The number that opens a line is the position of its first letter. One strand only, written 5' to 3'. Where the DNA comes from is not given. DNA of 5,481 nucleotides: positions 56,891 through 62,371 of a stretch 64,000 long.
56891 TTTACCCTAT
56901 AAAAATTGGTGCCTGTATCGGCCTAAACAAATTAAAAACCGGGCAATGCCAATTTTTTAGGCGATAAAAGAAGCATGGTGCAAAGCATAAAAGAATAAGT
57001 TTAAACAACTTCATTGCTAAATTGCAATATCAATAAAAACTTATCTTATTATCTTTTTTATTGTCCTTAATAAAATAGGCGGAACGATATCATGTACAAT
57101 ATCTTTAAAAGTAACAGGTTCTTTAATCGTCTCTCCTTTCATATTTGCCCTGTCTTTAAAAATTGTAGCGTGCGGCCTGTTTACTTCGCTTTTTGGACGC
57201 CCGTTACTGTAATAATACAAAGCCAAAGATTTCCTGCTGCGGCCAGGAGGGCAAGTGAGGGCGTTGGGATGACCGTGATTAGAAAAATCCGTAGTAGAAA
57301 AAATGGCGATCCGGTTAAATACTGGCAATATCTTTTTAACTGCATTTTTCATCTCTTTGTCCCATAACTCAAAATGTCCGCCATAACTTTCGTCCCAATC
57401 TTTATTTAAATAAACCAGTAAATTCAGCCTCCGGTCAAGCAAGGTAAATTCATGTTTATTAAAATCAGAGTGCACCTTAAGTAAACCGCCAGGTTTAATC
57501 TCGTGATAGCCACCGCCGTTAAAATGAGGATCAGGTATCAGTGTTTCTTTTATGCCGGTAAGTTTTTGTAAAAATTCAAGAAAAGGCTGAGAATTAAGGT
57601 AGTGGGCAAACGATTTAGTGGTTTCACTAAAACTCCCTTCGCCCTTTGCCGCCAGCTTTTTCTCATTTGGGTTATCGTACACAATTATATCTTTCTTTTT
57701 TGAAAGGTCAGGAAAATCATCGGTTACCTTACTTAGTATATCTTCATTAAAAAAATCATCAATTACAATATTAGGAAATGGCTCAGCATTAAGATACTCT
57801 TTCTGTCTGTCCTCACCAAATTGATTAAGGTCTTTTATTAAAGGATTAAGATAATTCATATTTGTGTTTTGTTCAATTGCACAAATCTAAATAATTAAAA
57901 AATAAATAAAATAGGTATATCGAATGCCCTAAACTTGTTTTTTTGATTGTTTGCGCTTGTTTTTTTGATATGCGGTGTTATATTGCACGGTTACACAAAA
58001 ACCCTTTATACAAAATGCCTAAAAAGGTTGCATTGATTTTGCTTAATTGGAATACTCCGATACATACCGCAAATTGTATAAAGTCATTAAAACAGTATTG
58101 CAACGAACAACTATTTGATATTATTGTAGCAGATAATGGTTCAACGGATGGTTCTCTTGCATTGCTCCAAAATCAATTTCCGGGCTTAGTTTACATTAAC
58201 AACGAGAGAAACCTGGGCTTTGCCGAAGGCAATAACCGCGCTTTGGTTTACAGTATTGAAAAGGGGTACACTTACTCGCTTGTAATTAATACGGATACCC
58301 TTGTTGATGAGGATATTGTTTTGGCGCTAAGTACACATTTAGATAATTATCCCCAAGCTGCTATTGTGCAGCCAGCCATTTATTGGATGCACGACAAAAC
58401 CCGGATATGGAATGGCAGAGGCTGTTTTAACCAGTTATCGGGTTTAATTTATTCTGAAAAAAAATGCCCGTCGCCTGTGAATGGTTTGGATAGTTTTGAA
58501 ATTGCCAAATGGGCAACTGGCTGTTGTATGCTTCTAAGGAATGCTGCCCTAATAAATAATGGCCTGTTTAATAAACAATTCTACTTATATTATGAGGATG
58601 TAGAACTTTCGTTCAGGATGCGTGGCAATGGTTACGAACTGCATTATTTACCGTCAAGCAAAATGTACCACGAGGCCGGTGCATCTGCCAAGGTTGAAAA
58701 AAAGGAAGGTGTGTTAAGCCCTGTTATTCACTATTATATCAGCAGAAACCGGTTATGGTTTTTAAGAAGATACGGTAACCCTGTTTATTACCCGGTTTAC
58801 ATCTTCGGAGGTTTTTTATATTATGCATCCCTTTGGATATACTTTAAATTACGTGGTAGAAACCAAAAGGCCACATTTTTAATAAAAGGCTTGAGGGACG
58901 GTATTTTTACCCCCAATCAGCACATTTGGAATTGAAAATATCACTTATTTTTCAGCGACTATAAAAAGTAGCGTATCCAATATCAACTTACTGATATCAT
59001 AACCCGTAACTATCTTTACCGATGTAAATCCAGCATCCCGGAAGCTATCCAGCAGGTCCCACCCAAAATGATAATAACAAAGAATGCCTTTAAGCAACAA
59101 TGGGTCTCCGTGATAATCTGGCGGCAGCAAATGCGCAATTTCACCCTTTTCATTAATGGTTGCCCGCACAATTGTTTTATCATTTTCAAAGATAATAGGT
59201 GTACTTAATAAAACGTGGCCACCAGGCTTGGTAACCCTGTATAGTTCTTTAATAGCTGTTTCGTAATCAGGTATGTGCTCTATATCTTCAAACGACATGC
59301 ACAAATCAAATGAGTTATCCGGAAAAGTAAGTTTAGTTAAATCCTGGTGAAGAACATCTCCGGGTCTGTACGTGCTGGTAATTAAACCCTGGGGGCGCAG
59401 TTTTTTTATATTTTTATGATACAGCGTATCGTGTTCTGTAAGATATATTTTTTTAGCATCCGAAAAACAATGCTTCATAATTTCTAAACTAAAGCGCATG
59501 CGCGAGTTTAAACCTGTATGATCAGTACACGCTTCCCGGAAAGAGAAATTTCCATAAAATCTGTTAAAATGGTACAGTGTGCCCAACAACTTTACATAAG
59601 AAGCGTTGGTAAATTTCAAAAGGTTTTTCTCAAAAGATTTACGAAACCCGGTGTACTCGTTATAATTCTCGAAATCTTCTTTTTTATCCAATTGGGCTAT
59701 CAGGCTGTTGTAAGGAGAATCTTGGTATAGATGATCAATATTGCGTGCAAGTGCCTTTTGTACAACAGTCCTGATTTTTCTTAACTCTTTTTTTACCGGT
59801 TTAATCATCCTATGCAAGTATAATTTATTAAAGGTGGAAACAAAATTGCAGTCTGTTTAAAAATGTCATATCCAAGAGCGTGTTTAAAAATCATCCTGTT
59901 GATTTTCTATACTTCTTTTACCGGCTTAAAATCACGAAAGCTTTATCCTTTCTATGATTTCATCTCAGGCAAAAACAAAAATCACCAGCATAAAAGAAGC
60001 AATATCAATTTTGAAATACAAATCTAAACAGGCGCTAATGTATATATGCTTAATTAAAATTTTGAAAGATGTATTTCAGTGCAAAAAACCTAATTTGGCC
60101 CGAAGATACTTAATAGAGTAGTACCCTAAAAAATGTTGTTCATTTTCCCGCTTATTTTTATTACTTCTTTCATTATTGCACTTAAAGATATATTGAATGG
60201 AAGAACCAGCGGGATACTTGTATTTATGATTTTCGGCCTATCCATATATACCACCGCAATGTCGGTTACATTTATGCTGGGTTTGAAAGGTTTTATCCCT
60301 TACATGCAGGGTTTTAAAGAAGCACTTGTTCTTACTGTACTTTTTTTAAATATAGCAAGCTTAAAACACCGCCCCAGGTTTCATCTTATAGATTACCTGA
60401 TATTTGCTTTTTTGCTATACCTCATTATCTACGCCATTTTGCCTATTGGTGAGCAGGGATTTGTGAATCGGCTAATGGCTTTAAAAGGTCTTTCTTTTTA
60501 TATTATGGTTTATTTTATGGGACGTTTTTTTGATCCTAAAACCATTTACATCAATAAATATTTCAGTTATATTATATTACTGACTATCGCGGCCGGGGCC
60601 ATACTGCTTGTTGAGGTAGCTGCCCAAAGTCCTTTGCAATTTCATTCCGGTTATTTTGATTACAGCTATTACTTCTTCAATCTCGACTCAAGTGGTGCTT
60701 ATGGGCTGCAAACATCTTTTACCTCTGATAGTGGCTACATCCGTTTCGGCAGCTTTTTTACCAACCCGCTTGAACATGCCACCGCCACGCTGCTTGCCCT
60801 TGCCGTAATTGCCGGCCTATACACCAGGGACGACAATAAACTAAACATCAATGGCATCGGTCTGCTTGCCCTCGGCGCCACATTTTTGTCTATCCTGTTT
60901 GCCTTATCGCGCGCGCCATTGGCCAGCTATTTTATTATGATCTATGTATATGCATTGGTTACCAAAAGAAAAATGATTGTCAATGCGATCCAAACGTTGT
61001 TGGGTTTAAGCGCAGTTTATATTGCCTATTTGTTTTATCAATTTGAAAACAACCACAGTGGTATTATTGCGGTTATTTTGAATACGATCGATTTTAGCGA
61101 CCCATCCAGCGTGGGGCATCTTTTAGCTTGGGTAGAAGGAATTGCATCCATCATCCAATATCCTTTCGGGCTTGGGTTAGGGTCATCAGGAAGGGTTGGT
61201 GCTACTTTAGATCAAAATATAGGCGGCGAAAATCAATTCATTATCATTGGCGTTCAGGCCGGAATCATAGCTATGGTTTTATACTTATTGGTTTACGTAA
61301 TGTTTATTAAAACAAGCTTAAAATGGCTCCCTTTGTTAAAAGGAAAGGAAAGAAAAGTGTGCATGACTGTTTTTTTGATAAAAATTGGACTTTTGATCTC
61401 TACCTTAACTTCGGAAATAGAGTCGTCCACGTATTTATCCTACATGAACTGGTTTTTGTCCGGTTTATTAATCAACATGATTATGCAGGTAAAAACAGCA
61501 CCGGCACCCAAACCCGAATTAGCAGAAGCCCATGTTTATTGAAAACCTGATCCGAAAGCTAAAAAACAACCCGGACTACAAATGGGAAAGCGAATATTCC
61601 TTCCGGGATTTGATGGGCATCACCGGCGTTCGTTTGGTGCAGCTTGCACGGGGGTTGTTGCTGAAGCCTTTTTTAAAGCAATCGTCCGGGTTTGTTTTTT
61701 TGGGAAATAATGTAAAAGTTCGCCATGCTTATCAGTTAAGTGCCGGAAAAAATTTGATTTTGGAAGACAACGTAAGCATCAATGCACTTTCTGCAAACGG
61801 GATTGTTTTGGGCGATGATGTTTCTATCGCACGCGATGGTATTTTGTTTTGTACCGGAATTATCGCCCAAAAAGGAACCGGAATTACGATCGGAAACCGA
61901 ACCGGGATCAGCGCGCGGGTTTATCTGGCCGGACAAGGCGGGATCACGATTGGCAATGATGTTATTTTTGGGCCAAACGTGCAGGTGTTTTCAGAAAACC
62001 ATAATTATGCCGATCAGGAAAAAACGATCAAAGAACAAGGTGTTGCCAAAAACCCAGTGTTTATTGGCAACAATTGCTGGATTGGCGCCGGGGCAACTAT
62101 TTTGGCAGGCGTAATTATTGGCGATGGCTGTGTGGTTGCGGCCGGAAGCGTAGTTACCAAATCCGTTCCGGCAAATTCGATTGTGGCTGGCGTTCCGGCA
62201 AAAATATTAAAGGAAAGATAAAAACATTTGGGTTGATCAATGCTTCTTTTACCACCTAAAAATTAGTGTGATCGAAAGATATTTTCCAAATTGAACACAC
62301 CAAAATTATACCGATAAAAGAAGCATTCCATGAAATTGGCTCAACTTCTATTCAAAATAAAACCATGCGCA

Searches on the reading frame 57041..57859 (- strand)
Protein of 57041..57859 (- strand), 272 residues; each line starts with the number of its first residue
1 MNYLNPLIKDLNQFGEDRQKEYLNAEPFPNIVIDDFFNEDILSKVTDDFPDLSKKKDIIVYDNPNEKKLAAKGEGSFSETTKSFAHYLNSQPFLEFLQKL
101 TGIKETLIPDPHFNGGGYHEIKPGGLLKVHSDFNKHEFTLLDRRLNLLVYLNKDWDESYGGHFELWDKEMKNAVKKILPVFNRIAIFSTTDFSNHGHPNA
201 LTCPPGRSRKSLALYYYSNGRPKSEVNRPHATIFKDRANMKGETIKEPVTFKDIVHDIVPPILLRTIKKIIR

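Call 55: search_protein_families(library=pfam, proteins=[window:57041-57859:-])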
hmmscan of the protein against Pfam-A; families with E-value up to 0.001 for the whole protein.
window:57041-57859:- (272 aa): 2 families
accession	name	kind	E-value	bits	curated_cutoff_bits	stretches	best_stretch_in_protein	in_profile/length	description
PF13640.12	2OG-FeII_Oxy_3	-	8.6e-17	62.3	27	1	118-217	3-98/98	2OG-Fe(II) oxygenase superfamily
PF13661.12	2OG-FeII_Oxy_4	-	2.1e-09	38.2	27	1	126-193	11-77/98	2OG-Fe(II) oxygenase superfamily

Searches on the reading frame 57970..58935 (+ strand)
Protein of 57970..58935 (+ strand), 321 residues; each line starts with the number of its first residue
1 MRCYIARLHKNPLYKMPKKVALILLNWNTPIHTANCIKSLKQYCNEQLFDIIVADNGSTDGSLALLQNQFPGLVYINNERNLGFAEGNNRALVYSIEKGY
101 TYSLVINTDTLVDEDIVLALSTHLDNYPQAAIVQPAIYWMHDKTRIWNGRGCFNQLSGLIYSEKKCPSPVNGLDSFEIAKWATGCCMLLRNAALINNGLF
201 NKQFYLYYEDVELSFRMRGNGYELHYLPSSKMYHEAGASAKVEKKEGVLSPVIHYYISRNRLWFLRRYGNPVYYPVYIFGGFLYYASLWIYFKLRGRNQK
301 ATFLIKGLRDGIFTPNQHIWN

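Call 55: search_protein_families(library=pfam, proteins=[window:57970-58935:+])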
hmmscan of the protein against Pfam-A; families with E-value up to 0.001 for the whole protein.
window:57970-58935:+ (321 aa): 3 families
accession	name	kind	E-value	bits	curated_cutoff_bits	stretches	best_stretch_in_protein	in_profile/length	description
PF00535.33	Glycos_transf_2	-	2.9e-12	47.3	23.3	1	34-169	14-139/168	Glycosyl transferase family 2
PF13632.12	Glyco_trans_2_3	-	1.8e-08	34.9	27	1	104-235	3-124/198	Glycosyl transferase family group 2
PF13641.12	Glyco_tranf_2_3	-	2.7e-08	34.6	27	1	20-240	3-217/230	Glycosyltransferase like family 2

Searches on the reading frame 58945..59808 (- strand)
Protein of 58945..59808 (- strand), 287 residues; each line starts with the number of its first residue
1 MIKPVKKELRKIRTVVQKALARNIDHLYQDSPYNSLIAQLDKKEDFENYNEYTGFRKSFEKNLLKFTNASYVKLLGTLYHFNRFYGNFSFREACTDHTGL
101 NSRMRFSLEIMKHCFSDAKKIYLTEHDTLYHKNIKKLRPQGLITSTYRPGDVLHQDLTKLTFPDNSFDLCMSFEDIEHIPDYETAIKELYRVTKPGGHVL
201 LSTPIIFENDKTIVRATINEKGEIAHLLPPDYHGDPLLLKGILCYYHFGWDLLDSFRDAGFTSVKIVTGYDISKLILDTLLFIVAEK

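Call 55: search_protein_families(library=pfam, proteins=[window:58945-59808:-])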
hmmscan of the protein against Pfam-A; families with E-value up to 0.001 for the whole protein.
window:58945-59808:- (287 aa): 6 families
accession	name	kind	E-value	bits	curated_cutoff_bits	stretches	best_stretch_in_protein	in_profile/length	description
PF08241.18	Methyltransf_11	-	9.8e-14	52.2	21.2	1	150-200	44-94/95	Methyltransferase domain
PF13649.12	Methyltransf_25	-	9.6e-10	39.5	27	1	151-197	49-97/97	Methyltransferase domain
PF13489.12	Methyltransf_23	-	1.2e-07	32.1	27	1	157-204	72-119/164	Methyltransferase domain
PF01209.24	Ubie_methyltran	-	1.8e-07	31.2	20.1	1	151-202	101-155/233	ubiE/COQ5 methyltransferase family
PF13847.12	Methyltransf_31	-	1e-06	28.9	27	1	155-205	61-113/145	Methyltransferase domain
PF08242.18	Methyltransf_12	-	0.00033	21.7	30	0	150-199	46-98/98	Methyltransferase domain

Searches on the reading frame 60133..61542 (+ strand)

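Call 71: search_protein_families(library=pfam, proteins=[window:60133-61542:+], max_evalue=0.01)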
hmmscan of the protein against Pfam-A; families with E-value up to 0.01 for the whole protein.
window:60133-61542:+ (469 aa): 1 family
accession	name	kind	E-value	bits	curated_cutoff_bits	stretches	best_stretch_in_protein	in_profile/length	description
PF04932.20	Wzy_C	-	1.1e-05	25.7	31.7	1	246-385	2-149/149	O-Antigen ligase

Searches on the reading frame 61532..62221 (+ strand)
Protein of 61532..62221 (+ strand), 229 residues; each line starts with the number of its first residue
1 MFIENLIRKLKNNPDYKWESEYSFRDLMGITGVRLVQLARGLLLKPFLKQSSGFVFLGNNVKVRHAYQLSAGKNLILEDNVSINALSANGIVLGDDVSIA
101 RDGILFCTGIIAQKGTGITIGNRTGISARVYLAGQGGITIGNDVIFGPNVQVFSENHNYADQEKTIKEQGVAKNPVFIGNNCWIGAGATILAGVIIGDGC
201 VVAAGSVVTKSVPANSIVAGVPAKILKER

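Call 71: search_protein_families(library=pfam, proteins=[window:61532-62221:+], max_evalue=0.01)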
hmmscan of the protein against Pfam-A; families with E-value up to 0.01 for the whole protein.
window:61532-62221:+ (229 aa): 3 families
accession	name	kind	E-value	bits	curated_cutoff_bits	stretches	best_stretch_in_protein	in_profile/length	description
PF00132.30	Hexapep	-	9.4e-16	57.2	27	1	176-210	2-36/36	Bacterial transferase hexapeptide (six repeats)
PF14602.12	Hexapep_2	-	4.7e-12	45.8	27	1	175-210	1-34/34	Hexapeptide repeat of succinyl-transferase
PF25084.1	LbH_EIF2B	-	9.7e-06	26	54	2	157-212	3-57/105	EIF2B subunit epsilon LbH domain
